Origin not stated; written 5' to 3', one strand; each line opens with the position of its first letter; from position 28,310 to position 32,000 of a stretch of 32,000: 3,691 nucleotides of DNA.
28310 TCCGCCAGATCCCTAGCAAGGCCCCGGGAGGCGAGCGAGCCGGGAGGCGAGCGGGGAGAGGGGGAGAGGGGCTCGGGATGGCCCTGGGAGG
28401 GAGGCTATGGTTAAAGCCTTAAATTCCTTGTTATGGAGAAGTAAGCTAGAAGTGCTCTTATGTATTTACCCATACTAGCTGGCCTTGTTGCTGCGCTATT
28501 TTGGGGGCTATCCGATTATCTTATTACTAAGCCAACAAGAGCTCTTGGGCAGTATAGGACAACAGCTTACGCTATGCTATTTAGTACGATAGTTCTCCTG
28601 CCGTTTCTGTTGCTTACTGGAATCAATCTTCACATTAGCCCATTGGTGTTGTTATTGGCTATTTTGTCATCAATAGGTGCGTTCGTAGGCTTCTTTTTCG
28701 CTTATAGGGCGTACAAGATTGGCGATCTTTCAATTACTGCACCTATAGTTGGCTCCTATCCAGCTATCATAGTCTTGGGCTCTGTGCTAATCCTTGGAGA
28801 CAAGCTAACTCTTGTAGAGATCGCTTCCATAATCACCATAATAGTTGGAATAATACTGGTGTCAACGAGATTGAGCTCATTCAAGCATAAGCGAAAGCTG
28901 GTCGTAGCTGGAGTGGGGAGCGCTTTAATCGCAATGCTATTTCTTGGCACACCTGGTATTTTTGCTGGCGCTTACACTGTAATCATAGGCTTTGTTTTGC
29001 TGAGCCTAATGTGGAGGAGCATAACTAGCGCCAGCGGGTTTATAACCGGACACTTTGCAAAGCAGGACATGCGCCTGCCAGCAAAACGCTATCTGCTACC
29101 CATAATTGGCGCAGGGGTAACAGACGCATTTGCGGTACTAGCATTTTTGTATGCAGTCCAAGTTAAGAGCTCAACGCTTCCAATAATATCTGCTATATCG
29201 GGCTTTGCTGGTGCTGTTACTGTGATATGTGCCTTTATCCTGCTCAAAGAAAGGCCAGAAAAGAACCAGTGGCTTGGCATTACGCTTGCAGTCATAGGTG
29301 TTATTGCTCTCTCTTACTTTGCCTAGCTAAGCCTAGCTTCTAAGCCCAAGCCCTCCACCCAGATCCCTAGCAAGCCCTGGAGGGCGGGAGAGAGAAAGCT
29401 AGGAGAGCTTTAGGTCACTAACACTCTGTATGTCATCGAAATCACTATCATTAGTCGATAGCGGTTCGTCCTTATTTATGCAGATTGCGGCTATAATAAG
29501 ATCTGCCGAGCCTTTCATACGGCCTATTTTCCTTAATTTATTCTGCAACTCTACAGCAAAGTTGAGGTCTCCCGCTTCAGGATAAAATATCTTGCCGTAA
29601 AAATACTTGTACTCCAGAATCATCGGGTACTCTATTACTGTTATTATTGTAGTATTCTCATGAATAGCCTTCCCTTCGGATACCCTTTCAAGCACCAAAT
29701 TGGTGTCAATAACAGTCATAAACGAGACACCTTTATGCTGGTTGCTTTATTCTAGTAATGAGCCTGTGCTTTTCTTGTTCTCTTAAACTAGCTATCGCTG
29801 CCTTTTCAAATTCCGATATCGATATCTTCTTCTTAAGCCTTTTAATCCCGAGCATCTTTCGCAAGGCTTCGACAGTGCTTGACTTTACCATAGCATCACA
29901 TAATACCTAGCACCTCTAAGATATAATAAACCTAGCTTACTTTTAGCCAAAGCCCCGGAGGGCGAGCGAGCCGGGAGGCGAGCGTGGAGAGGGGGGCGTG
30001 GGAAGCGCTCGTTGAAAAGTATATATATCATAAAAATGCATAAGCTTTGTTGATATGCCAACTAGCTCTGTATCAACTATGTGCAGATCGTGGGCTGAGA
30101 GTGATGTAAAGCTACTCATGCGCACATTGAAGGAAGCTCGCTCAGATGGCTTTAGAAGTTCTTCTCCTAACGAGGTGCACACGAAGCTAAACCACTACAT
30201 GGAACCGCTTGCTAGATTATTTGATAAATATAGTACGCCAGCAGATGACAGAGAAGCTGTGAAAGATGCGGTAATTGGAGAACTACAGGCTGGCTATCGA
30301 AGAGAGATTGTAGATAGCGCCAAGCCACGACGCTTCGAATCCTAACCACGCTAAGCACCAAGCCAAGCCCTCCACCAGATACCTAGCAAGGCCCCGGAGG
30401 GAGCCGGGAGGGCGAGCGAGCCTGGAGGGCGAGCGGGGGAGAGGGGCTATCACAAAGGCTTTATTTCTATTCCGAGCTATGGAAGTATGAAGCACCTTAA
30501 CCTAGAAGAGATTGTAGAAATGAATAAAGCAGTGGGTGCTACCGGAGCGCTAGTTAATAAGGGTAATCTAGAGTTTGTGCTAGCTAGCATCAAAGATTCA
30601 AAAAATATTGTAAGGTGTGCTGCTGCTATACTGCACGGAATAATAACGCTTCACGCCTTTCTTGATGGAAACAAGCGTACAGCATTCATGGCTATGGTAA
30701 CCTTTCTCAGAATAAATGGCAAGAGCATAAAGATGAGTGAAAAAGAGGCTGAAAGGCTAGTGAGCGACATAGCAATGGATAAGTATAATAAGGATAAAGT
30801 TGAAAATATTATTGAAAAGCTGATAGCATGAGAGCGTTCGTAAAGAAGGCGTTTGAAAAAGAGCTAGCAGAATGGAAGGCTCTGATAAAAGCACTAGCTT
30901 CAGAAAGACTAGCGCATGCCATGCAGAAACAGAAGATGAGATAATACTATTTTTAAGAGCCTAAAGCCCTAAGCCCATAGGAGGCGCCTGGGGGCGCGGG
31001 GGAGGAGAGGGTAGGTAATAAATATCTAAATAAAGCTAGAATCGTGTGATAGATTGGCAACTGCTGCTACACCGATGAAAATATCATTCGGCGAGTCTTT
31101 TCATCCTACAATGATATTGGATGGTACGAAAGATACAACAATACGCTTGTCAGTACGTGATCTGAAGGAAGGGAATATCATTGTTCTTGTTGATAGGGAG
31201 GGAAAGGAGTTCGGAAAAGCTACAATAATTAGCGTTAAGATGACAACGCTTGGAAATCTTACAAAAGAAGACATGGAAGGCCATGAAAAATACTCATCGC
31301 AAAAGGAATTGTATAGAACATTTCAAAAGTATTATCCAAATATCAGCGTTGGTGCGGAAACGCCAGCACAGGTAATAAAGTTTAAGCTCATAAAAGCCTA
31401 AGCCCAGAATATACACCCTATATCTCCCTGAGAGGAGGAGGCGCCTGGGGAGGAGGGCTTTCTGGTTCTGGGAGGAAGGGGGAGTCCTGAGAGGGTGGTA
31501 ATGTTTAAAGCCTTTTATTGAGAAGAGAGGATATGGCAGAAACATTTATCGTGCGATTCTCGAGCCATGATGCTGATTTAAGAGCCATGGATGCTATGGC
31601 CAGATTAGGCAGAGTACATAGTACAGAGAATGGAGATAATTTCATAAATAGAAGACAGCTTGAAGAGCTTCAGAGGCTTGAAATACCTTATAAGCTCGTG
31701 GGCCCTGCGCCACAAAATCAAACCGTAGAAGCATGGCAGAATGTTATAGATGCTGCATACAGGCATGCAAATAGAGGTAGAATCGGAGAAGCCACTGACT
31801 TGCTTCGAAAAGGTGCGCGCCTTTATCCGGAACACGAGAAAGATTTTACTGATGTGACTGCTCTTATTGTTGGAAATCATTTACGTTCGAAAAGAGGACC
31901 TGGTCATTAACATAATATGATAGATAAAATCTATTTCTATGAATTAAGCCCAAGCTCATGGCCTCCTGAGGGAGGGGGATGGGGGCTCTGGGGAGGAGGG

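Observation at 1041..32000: Nearly every intergenic spacer is assembled from the same ordered, strand-polarised GC-rich modules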

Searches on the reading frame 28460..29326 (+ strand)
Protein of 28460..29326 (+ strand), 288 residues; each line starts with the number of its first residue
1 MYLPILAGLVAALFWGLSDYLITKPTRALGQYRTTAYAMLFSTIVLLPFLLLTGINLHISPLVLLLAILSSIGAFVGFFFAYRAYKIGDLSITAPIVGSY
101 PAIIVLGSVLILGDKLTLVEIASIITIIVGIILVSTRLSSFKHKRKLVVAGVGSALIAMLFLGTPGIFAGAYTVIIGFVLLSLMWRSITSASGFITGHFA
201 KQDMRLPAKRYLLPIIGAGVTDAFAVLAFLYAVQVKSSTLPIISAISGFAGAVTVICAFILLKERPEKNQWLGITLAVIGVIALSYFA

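Call 10: search_protein_families(library=pfam, proteins=[window:28460-29326:+])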
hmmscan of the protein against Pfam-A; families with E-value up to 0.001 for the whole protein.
window:28460-29326:+ (288 aa): 2 families
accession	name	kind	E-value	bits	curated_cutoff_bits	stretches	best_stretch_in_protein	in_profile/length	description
PF00892.27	EamA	-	3.3e-27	95.8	28.2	2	5-136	4-135/135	EamA-like transporter family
PF03151.22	TPT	-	0.0004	20.3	30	1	34-160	33-155/291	Triose-phosphate Transporter family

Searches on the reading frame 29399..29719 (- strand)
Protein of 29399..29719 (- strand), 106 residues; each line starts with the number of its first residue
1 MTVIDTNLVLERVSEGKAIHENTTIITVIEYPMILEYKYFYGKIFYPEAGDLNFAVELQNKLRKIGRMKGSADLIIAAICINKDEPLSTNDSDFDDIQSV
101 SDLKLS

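Call 60: search_protein_families(library=pfam, max_evalue=0.01, proteins=[window:29399-29719:-])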
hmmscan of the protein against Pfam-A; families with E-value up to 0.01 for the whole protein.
window:29399-29719:- (106 aa): 1 family
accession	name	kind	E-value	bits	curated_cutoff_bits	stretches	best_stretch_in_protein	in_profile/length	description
PF01850.27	PIN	-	0.00097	20.2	23.6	1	48-97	73-117/120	PIN domain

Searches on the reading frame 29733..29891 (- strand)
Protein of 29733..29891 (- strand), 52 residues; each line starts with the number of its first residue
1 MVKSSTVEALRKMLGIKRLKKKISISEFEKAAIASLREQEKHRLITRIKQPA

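Call 60: search_protein_families(library=pfam, max_evalue=0.01, proteins=[window:29733-29891:-])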
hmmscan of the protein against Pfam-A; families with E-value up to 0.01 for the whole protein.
window:29733-29891:- (52 aa): 1 family
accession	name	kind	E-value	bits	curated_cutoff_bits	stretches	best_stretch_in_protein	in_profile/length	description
PF10458.14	Val_tRNA-synt_C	-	0.0076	16.9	25.9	1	16-50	20-54/66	Valyl tRNA synthetase tRNA binding arm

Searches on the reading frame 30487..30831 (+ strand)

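Call 60: search_protein_families(library=pfam, max_evalue=0.01, proteins=[window:30487-30831:+])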
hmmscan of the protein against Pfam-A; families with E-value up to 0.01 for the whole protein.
window:30487-30831:+ (114 aa): 2 families
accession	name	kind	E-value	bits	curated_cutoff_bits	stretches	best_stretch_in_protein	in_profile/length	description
PF02661.23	Fic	-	1.2e-10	42.5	24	1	32-74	46-93/93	Fic/DOC family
PF11462.14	DUF3203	-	0.0066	17.1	25.4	0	71-99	38-66/74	Protein of unknown function (DUF3203)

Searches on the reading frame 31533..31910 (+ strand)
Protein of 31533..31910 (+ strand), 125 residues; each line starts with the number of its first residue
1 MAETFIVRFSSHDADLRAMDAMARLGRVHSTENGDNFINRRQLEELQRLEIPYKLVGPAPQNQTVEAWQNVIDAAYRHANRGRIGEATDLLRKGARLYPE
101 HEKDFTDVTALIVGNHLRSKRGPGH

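Call 16: find_encoding_contigs(protein=window:31533-31907:+, flank=10000, max_places=10)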
Protein window:31533-31907:+ (125 aa): 2 contigs read that carry it; 2 places shown.
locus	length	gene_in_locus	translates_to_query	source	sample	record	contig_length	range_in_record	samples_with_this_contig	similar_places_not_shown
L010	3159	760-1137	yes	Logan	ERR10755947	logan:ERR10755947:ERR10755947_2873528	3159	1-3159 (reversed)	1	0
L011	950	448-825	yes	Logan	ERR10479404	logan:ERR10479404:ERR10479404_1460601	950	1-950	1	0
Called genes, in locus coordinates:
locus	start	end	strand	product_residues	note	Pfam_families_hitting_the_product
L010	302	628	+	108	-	PF04266:ASCH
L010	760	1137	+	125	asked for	-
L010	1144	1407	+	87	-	-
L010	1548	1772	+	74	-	-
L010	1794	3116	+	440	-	-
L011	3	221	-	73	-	?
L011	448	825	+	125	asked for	-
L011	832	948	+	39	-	?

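Call 60: search_protein_families(library=pfam, max_evalue=0.01, proteins=[window:31533-31910:+])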
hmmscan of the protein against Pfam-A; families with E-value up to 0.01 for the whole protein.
window:31533-31910:+ (125 aa): 0 families
